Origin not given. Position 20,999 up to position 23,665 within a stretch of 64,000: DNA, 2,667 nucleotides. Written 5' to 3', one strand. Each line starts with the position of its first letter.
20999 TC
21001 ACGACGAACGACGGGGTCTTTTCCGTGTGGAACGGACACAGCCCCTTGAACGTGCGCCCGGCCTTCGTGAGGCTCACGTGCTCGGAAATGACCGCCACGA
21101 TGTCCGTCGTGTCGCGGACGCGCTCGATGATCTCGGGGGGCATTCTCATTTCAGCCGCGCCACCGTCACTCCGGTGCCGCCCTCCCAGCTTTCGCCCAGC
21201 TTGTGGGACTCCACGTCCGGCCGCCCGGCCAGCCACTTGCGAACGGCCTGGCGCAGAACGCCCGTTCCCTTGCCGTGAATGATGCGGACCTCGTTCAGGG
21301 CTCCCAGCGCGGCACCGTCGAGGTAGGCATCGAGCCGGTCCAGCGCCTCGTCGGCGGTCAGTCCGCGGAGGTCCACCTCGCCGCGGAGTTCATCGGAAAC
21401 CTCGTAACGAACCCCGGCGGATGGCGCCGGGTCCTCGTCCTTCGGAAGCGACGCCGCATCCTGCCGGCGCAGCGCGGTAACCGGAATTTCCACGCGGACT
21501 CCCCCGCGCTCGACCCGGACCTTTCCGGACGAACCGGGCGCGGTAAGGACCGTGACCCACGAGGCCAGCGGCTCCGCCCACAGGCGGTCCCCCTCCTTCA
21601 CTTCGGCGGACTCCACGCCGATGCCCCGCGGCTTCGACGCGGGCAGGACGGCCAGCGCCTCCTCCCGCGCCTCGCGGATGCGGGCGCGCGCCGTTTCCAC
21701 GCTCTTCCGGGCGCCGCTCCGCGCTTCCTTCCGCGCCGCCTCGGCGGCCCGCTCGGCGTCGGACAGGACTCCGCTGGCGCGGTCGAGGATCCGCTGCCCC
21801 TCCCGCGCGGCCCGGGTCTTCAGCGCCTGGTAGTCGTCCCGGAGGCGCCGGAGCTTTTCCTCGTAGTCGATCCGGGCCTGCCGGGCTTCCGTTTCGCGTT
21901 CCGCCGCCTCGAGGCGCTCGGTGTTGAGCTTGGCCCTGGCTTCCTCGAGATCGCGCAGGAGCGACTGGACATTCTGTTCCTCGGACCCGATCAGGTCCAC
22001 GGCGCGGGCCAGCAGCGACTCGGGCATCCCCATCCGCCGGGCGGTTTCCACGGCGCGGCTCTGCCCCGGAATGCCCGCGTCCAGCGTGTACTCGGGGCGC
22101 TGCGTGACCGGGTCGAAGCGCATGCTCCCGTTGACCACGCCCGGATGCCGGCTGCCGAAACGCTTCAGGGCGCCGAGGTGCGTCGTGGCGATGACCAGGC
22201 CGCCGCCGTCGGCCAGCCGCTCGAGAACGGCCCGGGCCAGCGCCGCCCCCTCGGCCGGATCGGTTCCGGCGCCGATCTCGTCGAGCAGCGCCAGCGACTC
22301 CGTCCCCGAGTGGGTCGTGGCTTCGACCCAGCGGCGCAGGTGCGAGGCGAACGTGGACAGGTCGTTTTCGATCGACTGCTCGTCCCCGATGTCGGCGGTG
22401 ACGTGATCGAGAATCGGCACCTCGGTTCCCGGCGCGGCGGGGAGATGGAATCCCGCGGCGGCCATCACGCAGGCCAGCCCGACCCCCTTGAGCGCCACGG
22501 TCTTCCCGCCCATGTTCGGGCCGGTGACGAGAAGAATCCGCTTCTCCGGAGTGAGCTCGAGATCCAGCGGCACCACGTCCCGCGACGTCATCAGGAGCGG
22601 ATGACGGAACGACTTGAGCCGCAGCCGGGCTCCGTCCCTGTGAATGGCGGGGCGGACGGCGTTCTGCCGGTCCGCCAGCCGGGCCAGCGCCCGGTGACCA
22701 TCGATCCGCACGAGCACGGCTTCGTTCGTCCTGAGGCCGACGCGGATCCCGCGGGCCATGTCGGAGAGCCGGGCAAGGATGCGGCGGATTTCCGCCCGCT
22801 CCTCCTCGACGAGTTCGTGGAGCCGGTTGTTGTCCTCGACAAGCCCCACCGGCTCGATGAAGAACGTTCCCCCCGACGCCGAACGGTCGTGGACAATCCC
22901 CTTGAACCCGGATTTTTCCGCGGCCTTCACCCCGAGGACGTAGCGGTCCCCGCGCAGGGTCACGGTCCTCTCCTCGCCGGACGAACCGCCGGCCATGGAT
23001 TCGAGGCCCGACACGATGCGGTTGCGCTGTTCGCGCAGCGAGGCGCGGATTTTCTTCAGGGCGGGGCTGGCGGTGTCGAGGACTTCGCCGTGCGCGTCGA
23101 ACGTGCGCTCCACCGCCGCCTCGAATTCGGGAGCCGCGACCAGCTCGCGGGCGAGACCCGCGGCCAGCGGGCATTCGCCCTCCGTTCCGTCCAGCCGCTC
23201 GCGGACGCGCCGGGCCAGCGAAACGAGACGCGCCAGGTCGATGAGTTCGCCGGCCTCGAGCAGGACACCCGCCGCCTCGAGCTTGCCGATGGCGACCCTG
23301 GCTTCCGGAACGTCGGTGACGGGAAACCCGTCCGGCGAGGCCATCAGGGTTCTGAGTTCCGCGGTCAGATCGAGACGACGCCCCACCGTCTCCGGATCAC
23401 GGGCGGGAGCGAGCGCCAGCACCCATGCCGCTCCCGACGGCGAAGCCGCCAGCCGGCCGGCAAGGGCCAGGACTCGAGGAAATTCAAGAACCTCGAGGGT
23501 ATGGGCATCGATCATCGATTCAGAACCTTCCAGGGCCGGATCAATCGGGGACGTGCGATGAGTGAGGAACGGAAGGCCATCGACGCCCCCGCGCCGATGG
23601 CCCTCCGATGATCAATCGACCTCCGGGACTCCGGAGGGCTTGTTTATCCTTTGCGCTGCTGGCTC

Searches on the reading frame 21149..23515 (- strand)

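Call 66: search_protein_families(library=pfam, proteins=[window:21149-23515:-], max_evalue=0.00001)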
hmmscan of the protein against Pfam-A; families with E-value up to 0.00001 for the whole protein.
window:21149-23515:- (789 aa): 2 families
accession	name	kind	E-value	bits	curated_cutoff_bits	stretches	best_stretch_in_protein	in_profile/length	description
PF00488.27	MutS_V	-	6.7e-27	95.1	30.2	1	329-507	2-182/188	MutS domain V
PF01713.27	Smr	-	1.5e-24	86.4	25.7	1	714-789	1-77/77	Smr domain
